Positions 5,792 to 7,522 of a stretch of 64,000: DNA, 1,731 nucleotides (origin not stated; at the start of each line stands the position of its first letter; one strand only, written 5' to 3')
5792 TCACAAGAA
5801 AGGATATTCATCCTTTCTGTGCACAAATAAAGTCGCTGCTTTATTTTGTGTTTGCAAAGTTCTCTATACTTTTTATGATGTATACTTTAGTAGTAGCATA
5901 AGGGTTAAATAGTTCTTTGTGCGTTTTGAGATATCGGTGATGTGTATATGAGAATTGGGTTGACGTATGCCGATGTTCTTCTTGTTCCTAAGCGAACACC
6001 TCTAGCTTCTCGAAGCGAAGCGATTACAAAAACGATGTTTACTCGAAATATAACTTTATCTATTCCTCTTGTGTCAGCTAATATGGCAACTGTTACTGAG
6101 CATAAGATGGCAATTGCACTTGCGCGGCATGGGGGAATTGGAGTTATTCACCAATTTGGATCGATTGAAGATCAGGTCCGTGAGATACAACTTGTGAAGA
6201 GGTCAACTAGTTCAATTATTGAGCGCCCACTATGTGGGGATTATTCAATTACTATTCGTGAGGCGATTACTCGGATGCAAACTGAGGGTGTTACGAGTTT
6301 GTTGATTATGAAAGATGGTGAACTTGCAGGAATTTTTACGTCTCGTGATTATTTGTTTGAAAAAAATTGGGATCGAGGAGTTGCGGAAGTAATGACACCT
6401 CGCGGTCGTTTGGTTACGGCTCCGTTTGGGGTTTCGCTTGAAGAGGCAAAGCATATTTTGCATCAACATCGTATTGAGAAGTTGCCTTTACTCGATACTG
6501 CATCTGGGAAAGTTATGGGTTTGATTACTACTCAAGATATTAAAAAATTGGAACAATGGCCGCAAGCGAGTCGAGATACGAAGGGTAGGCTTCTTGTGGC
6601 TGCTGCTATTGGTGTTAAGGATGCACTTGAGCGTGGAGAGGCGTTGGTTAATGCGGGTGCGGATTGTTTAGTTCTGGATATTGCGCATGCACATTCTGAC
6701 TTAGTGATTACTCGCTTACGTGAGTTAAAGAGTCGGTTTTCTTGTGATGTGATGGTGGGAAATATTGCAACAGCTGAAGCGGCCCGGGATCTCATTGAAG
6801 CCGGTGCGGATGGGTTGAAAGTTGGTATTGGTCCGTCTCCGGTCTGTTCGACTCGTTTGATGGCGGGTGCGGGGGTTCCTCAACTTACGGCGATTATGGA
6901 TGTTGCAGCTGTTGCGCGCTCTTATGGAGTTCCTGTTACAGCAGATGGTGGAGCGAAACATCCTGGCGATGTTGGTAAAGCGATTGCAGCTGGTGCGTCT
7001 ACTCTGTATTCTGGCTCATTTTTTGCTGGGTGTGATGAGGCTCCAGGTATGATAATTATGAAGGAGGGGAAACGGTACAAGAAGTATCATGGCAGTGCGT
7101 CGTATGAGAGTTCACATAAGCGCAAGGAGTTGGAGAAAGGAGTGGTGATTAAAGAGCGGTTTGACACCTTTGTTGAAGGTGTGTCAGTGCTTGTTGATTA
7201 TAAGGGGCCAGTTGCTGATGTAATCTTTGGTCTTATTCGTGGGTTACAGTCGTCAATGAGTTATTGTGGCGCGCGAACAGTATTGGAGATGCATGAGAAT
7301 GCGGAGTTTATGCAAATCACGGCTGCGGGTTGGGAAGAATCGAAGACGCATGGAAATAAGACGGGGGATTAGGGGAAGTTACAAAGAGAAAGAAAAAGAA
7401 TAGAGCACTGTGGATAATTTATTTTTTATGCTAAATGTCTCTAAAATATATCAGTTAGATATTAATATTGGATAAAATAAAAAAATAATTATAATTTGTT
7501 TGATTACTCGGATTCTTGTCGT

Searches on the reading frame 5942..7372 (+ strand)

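Call 19: search_protein_families(library=pfam, proteins=[window:5942-7372:+], max_evalue=0.001)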
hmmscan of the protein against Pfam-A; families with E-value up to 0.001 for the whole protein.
window:5942-7372:+ (476 aa): 6 families
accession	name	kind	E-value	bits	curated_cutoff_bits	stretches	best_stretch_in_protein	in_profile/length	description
PF00478.31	IMPDH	-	1.3e-124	416.1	25.6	1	6-470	1-345/345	IMP dehydrogenase / GMP reductase domain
PF00571.33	CBS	-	1.7e-13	51.1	24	2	147-202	1-53/57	CBS domain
PF03060.21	NMO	-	1.7e-07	31.4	28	1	270-374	138-238/331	Nitronate monooxygenase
PF01070.24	FMN_dh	-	2.7e-05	23.8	24.9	1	251-358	202-302/350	FMN-dependent dehydrogenase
PF13714.12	PEP_mutase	-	8.1e-05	22.7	31.5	0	222-291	153-217/240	Phosphoenolpyruvate phosphomutase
PF00977.27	His_biosynth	-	0.00026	21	23.6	0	317-359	61-103/228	Histidine biosynthesis protein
